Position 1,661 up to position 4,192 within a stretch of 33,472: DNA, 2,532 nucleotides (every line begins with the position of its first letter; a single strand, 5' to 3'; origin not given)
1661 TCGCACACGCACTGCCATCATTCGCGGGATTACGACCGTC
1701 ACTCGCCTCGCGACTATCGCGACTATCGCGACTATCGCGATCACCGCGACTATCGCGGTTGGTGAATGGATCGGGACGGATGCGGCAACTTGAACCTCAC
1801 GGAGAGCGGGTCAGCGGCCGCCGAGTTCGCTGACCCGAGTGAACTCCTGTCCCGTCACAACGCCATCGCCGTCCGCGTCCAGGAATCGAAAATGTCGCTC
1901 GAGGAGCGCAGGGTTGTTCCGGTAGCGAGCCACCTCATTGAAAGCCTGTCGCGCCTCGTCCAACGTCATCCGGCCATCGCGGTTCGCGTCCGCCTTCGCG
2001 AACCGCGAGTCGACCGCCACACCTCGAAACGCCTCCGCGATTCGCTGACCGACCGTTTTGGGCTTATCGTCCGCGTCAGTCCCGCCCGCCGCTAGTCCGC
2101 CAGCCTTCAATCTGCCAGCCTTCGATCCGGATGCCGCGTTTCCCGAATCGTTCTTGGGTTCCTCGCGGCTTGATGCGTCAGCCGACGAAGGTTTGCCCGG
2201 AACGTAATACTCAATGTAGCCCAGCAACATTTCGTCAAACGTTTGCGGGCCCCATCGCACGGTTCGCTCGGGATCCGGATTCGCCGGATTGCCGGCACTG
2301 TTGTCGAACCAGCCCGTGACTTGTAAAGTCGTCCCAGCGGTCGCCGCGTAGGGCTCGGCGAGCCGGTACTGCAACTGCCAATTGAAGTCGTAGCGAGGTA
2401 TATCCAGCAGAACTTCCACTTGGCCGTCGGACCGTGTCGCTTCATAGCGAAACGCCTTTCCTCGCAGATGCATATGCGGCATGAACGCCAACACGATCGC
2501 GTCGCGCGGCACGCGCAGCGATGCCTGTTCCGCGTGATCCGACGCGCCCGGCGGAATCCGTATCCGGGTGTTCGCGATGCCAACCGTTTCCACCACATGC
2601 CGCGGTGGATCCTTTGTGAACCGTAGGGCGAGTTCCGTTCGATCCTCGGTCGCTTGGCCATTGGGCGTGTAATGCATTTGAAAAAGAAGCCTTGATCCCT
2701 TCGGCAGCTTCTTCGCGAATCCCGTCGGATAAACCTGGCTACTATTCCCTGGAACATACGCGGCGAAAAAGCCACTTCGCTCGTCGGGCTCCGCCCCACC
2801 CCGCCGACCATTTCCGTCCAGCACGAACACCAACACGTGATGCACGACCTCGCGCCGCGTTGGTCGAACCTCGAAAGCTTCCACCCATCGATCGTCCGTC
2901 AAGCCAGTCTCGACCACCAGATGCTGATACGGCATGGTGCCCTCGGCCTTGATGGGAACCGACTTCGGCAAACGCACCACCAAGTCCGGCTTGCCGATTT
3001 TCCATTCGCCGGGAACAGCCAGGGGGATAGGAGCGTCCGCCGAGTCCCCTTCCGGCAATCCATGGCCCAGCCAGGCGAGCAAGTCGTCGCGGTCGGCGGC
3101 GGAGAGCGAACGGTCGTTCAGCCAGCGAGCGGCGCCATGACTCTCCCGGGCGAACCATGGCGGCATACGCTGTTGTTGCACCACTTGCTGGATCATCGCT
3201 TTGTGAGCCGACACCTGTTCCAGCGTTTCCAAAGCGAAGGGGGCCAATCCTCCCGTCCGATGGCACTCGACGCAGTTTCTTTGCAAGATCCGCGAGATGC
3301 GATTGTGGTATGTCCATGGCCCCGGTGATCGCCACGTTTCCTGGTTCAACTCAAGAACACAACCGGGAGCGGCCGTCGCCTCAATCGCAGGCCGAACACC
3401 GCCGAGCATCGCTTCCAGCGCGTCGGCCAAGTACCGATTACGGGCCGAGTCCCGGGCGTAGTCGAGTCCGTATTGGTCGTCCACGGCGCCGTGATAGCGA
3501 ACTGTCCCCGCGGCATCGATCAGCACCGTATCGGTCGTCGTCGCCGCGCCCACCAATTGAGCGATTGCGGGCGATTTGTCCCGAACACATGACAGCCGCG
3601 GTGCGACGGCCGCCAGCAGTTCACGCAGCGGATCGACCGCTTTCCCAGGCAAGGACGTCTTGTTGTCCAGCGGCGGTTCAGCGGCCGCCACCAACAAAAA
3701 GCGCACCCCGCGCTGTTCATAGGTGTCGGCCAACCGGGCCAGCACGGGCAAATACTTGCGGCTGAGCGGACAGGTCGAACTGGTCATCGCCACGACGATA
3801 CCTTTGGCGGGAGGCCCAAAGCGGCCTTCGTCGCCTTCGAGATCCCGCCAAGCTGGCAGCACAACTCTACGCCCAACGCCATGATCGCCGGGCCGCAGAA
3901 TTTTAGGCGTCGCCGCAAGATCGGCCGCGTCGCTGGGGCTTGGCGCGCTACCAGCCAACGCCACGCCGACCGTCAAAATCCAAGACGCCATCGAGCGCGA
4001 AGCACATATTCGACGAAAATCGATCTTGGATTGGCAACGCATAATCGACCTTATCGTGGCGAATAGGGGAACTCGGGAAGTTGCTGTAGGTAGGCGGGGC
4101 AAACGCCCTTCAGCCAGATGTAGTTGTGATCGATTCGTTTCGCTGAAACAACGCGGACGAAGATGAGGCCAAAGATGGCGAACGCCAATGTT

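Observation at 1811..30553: A 22-gene, 28.7-kb unidirectional array encodes a complete quinol-to-oxygen chain plus cofactor biogenesis, then continues into DUF1553/DUF1501 and a copper-monooxygenase-like gene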

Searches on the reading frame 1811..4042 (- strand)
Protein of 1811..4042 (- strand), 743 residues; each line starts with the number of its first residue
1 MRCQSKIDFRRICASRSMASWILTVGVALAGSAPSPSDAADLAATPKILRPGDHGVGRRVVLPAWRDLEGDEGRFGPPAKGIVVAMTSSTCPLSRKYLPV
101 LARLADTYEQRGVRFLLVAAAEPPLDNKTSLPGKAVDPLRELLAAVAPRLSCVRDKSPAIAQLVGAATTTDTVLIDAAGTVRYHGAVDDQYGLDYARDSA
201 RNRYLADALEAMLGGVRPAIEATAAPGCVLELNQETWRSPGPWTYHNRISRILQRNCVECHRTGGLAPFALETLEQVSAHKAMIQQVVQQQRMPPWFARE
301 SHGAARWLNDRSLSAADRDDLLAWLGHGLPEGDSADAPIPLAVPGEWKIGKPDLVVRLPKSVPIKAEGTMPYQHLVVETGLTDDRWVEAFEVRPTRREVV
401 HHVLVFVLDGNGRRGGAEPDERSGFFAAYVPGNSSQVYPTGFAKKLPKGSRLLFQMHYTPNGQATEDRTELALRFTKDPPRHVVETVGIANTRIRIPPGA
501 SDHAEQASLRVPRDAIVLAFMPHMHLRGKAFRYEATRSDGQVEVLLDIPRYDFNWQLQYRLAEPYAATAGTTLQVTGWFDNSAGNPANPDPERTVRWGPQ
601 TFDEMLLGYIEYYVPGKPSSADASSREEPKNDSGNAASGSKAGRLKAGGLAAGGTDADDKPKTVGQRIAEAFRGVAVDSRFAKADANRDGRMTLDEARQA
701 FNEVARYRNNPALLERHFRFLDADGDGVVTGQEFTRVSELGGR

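Call 6: search_protein_families(library=pfam, proteins=[window:1811-4042:-], max_evalue=0.01)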
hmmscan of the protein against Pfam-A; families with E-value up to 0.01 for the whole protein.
window:1811-4042:- (743 aa): 7 families
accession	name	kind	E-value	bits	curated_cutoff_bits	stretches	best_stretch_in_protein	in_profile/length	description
PF00036.39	EF-hand_1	-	7.9e-08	31.8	25.4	0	718-736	6-24/29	EF hand domain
PF13405.12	EF-hand_6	-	2.2e-07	30.4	25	0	714-736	2-24/30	EF-hand domain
PF13202.12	EF-hand_5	-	3.8e-07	29.7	25.9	1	718-737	5-24/25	EF hand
PF03712.20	Cu2_monoox_C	-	5.3e-07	29.7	23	1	511-617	40-137/157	Copper type II ascorbate-dependent monooxygenase, C-terminal domain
PF13499.12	EF-hand_7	-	0.00031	21.5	30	1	680-736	7-64/67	EF-hand domain pair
PF13442.11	Cytochrome_CBB3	-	0.0028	18.4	27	1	250-296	7-51/68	Cytochrome C oxidase, cbb3-type, subunit III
PF08534.16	Redoxin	-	0.0035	17.6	26.6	1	82-190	32-137/148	Redoxin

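Call 16: find_homologous_proteins(query=window:1811-4042:-, max_evalue=0.00001)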
Query window:1811-4042:- (743 aa): 2327 proteins with E <= 0.00001 among 8000 candidates; the best 120 are listed.
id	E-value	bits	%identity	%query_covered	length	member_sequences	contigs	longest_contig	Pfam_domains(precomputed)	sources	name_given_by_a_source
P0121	0.0e+0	1664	100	98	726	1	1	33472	PF13405.13,PF03712.21,PF13202.13,PF00036.39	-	-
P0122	0.0e+0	1480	86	100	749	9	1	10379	PF13405.13,PF03712.21,PF13202.13,PF00036.39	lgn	-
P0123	0.0e+0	1183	71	98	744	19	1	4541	PF13405.13,PF03712.21,PF13499.13,PF13202.13,PF00036.39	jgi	jgi:thiol-disulfide isomerase/thioredoxin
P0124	0.0e+0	1179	69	100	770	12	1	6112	PF13405.13,PF03712.21,PF13202.13,PF00036.39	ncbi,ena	-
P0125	0.0e+0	1137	70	95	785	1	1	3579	PF13405.13,PF03712.21,PF00036.39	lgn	-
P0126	1.0e-255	869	56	96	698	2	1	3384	PF13405.13,PF08534.17,PF13202.13,PF00578.28,PF00036.39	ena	-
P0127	8.2e-247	839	54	97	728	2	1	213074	PF13405.13,PF03712.21,PF13202.13,PF00036.39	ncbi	ncbi:MAG: redoxin [Pirellulales bacterium]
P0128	2.8e-236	804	56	95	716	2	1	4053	PF13405.13,PF13499.13,PF13202.13,PF00036.39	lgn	-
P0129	2.0e-228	778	40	76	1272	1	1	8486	PF08534.17,PF14376.12,PF13905.13,PF00578.28,PF13442.12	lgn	-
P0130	8.5e-218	743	52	94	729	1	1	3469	PF13405.13,PF13499.13,PF08534.17,PF13202.13,PF00578.28,PF00036.39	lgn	-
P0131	2.7e-214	732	49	98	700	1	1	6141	PF13405.13,PF03712.21,PF13499.13,PF08534.17,PF13202.13,PF00578.28,PF00036.39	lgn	-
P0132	6.0e-213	727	51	94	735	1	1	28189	PF13405.13,PF13499.13,PF13202.13,PF00578.28,PF00036.39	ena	-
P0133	1.8e-212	726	50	94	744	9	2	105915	PF13405.13,PF13499.13,PF08534.17,PF13202.13,PF00578.28,PF00036.39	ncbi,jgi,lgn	jgi:peroxiredoxin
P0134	2.3e-210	719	49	96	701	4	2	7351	PF13405.13,PF03712.21,PF13499.13,PF08534.17,PF13202.13,PF00578.28,PF00036.39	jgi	jgi:mono/diheme cytochrome c family protein/thiol-disulfide isomerase/thioredoxin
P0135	4.8e-210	718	56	79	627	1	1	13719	PF03712.21,PF08534.17,PF00578.28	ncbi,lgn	ncbi:MAG: redoxin family protein [Planctomycetota bacterium]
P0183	1.4e-195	670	49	88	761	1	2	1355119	PF13405.13,PF03712.21,PF13499.13,PF08534.17,PF13202.13,PF00578.28,PF00036.39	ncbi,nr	ncbi:MAG: redoxin family protein [Planctomycetaceae bacterium]|nr:redoxin family protein [Planctomyc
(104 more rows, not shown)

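Call 17: find_encoding_contigs(protein=P0122, flank=10000, max_places=3)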
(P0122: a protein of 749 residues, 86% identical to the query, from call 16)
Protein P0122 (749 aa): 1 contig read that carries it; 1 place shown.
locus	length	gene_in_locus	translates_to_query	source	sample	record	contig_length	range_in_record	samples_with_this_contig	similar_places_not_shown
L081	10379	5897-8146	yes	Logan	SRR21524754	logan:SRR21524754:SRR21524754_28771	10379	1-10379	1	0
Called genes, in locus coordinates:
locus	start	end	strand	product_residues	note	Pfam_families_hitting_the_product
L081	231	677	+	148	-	PF04238:DUF420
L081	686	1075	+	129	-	-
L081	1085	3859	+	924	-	PF07583:PSCyt2, PF07587:PSD1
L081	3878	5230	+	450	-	PF07394:DUF1501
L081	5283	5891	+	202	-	-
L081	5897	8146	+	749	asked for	PF03712:Cu2_monoox_C (weak), PF00036:EF-hand_1 (faint), PF13202:EF-hand_5 (faint), PF13405:EF-hand_6 (faint)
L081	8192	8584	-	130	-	-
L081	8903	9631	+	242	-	PF13432:TPR_16 (faint)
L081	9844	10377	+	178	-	?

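Call 18: find_encoding_contigs(protein=P0127, flank=10000, max_places=3)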
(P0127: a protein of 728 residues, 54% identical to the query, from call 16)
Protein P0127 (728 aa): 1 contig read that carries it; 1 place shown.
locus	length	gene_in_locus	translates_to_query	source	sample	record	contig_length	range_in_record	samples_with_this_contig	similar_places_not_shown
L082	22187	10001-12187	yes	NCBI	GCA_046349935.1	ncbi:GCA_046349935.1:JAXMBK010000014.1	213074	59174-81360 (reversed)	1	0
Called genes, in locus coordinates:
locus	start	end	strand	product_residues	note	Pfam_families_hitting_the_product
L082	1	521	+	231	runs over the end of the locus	-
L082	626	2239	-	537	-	PF00884:Sulfatase, PF01663:Phosphodiest (faint), PF00884:Sulfatase, PF16347:SGSH_C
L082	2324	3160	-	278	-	PF09370:PEP_hydrolase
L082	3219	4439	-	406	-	PF06792:UPF0261, PF23189:UPF0261_C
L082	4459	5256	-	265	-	PF03328:HpcH_HpaI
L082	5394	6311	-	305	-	PF07596:SBP_bac_10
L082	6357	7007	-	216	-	PF01081:Aldolase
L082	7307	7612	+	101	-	-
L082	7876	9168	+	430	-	PF06689:zf-C4_ClpX, PF07724:AAA_2, PF13401:AAA_22 (faint), PF00004:AAA, PF10431:ClpB_D2-small (weak)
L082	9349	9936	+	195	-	-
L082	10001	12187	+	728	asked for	PF03712:Cu2_monoox_C (faint), PF00036:EF-hand_1 (faint), PF13202:EF-hand_5 (faint), PF13405:EF-hand_6 (faint)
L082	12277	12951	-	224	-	PF02586:SRAP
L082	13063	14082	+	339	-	PF01118:Semialdhyde_dh, PF02774:Semialdhyde_dhC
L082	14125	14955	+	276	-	-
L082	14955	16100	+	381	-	PF13439:Glyco_transf_4, PF13579:Glyco_trans_4_4, PF13477:Glyco_trans_4_2, PF00534:Glycos_transf_1, PF13692:Glyco_trans_1_4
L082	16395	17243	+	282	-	PF00069:Pkinase, PF07714:PK_Tyr_Ser-Thr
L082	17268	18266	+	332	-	PF01039:Carboxyl_trans, PF03255:ACCA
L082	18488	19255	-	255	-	PF02674:Colicin_V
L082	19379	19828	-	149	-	PF02580:Tyr_Deacylase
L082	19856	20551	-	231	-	-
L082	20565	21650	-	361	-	-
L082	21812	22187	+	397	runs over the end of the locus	-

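Call 35: search_protein_families(library=ncbifam, proteins=[window:1811-4042:-], max_evalue=0.01)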
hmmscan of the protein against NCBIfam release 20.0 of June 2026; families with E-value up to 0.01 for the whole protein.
window:1811-4042:- (743 aa): 2 families
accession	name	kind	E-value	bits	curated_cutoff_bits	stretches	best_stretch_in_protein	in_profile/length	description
NF041410.1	XopAW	subfamily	6.6e-05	22.8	120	1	675-736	63-127/235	XopAW family type III secretion system calcium-binding effector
NF038285.1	deiodinase_rel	hypoth_equivalog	0.0051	16.3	250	0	677-736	62-119/347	deiodinase family protein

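Call 58: find_encoding_contigs(protein=P0133, flank=8000, max_places=2)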
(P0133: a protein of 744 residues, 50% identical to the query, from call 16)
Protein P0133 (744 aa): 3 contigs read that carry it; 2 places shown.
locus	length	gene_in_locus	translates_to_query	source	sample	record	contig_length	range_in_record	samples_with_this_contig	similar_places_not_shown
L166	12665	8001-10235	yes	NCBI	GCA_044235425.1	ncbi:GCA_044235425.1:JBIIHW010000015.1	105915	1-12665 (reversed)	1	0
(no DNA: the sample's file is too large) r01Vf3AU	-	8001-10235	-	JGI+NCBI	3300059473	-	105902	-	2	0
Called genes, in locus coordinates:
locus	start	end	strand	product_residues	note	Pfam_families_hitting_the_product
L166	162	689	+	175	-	-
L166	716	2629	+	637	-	-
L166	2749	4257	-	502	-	PF07394:DUF1501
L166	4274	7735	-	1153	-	-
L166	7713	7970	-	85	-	-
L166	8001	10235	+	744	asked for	PF00578:AhpC-TSA, PF08534:Redoxin, PF00036:EF-hand_1 (faint), PF13202:EF-hand_5 (faint), PF13405:EF-hand_6 (faint), PF13499:EF-hand_7 (weak)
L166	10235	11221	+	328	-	PF19777:DUF6263 (weak)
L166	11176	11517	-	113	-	PF00355:Rieske, PF13806:Rieske_2, PF22543:Rieske_4 (weak)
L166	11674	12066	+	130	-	PF03819:MazG (weak)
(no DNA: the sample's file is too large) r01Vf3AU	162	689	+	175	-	-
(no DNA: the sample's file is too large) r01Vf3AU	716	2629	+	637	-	-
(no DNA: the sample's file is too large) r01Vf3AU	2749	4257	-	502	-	PF07394:DUF1501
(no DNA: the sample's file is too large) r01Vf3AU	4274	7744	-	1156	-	-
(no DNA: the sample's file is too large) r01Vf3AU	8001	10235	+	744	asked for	PF00578:AhpC-TSA, PF08534:Redoxin, PF00036:EF-hand_1 (faint), PF13202:EF-hand_5 (faint), PF13405:EF-hand_6 (faint), PF13499:EF-hand_7 (weak)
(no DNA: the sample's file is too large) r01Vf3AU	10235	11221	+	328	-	PF19777:DUF6263 (weak)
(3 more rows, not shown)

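Call 59: find_encoding_contigs(protein=P0183, flank=8000, max_places=2)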
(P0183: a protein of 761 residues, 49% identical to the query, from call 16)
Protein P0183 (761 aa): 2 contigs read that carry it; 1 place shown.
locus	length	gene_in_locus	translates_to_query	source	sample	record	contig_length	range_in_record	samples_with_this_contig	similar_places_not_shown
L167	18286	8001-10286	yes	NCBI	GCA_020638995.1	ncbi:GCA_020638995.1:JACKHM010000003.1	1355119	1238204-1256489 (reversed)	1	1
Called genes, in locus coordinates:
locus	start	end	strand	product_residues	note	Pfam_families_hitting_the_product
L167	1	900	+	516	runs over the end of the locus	PF00884:Sulfatase, PF16347:SGSH_C, PF13499:EF-hand_7 (faint), PF00036:EF-hand_1 (faint), PF13202:EF-hand_5 (faint), PF13405:EF-hand_6 (faint)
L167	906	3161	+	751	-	PF00036:EF-hand_1 (faint), PF13202:EF-hand_5 (faint), PF13405:EF-hand_6 (faint), PF01839:FG-GAP (faint), PF13517:FG-GAP_3, PF07593:UnbV_ASPIC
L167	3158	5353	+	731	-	PF00036:EF-hand_1 (faint), PF01839:FG-GAP (faint), PF13202:EF-hand_5 (faint), PF13405:EF-hand_6 (faint), PF12256:TcdB_toxin_midN (faint), PF13517:FG-GAP_3, PF07593:UnbV_ASPIC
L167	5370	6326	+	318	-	-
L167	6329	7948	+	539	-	PF13499:EF-hand_7 (faint), PF00036:EF-hand_1 (faint), PF13405:EF-hand_6 (faint), PF00144:Beta-lactamase, PF13202:EF-hand_5 (weak)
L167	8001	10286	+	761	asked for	PF00036:EF-hand_1 (faint), PF13202:EF-hand_5 (faint), PF13405:EF-hand_6 (faint), PF13499:EF-hand_7 (faint), PF00578:AhpC-TSA (weak), PF08534:Redoxin, PF03712:Cu2_monoox_C (weak)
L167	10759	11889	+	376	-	PF07638:Sigma70_ECF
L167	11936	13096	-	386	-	PF00884:Sulfatase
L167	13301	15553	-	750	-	PF00884:Sulfatase, PF00135:COesterase, PF20434:BD-FAE, PF00326:Peptidase_S9 (faint), PF07859:Abhydrolase_3, PF12697:Abhydrolase_6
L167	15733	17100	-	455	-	PF00884:Sulfatase, PF16347:SGSH_C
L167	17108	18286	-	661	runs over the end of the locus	PF00884:Sulfatase, PF16347:SGSH_C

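Call 69: predict_structure(alignment_id=A4)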
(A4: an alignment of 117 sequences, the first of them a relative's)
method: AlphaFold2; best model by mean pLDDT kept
length: 726 residues; sequences in the alignment: 117
mean_pLDDT: 85.9   pTM: 0.79
mean pLDDT of the five models: 85.9, 85.5, 84.9, 84.8, 84.4
residues with pLDDT >= 90: 499; 70-90: 108; 50-70: 48; < 50: 71
segments of 3 or more residues with pLDDT < 50: 1-25, 397-399, 619-659
pLDDT, mean of each block of 10 residues (from residue 1): 39 45 61 93 96 93 96 96 98 98 88 71 96 95 95 98 98 93 95 96 94 81 86 95 86 94 95 71 74 87 95 97 90 96 97 93 95 95 93 58 80 90 95 94 95 98 95 94 97 96 92 95 94 75 93 97 94 94 86 95 66 53 35 32 44 44 87 95 94 95 96 91 76
secondary structure, 60 per line:
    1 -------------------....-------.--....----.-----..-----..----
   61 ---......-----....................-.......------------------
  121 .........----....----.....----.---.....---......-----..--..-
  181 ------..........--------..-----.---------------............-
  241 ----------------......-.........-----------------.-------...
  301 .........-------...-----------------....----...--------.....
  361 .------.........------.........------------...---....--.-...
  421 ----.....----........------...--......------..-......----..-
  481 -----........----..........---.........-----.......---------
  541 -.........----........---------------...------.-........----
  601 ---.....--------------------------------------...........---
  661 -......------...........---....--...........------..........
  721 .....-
elements in order (helices of 4 or more, strands of 3 or more residues): H20-23 H34-37 E64-69 H75-94 E96-102 H121-129 E134-137 H142-146 E155-159 E163-168 H187-196 H228-239 H257-262 H264-272 H298-309 E337-340 E345-347 E356-361 E368-376 E383-391 E410-413 E418-420 E425-429 E434-441 E448-450 E453-458 E468-473 E486-493 E498-507 E511-519 E525-531 E542-550 E555-562 E578-580 E589-596 H604-608 H647-657 H662-667 E674-676 H677-684 H688-691 H694-704 E711-713 H714-725

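Call 71: fold_search(model_id=the predicted structure, library=pdb)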
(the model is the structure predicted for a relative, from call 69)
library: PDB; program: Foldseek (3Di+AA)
matches with E <= 10: 1588; with E <= 0.001: 213
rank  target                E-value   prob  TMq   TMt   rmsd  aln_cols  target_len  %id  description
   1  3mll                  8.5e-15  1.00  0.29  0.64   4.5       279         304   19  Reduced (Cu+) peptidylglycine alpha-hydroxylating monooxygenase (PHM) with bound azide (released 2011-03-02)
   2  6nck                  1.6e-14  1.00  0.29  0.64   4.7       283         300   18  Crystal structure of H108A peptidylglycine alpha-hydroxylating monooxygenase (PHM) (released 2019-02-06)
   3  8dsl_A                2.0e-14  1.00  0.28  0.58   5.3       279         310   18  Peptidylglycine alpha hydroxylating monooxygenase, Q272E (released 2023-03-22)
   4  6ay0                  3.2e-14  1.00  0.30  0.64   4.8       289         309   18  Crystal structure of H108A peptidylglycine alpha-hydroxylating monooxygenase (PHM) soaked with peptide (released 2018-07-18)
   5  5wm0                  5.1e-14  1.00  0.29  0.62   5.0       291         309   18  Crystal structure of apo wild type peptidylglycine alpha-hydroxylating monooxygenase (PHM) soaked with peptide (peptide  (released 2018-07-18)
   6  6alv                  5.7e-14  1.00  0.30  0.66   4.2       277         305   19  Crystal structure of H107A-peptidylglycine alpha-hydroxylating monooxygenase (PHM) mutant (no CuH bound) (released 2018-07-18)
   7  1phm                  5.7e-14  1.00  0.29  0.65   4.5       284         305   19  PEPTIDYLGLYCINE ALPHA-HYDROXYLATING MONOOXYGENASE (PHM) FROM RAT (released 1998-11-11)
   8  3mib                  5.7e-14  1.00  0.29  0.63   4.8       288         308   18  Oxidized (Cu2+) peptidylglycine alpha-hydroxylating monooxygenase (PHM) with bound nitrite (released 2010-11-24)
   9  6ala_A                6.0e-14  1.00  0.30  0.69   3.9       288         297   20  Crystal structure of H108A peptidylglycine alpha-hydroxylating monooxygenase (PHM) in complex with citrate (released 2018-07-18)
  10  3mih                  7.1e-14  1.00  0.29  0.64   4.8       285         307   19  Oxidized (Cu2+) peptidylglycine alpha-hydroxylating monooxygenase (PHM) with bound azide, obtained in the presence of su (released 2010-11-24)
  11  5wja_D                7.5e-14  1.00  0.30  0.66   4.8       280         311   18  Crystal structure of H107A peptidylglycine alpha-hydroxylating monooxygenase (PHM) in complex with citrate (released 2018-07-18)
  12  3mlk                  7.9e-14  1.00  0.29  0.65   4.6       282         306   20  Reduced (Cu+) peptidylglycine alpha-hydroxylating monooxygenase (PHM) with bound nitrite (released 2011-03-02)
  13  8dsj_A                7.9e-14  1.00  0.28  0.59   5.4       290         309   19  Peptidylglycine alpha hydroxylating monooxygenase anaerobic (released 2023-03-22)
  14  3mlj                  8.8e-14  1.00  0.30  0.66   4.0       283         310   19  Reduced (Cu+) peptidylglycine alpha-hydroxylating monooxygenase (PHM) with bound carbon monooxide (CO) (released 2011-03-02)
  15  3mic                  9.9e-14  1.00  0.29  0.62   4.8       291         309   18  Oxidized (Cu2+) peptidylglycine alpha-hydroxylating monooxygenase (PHM) with bound azide obtained by co-crystallization (released 2010-11-24)
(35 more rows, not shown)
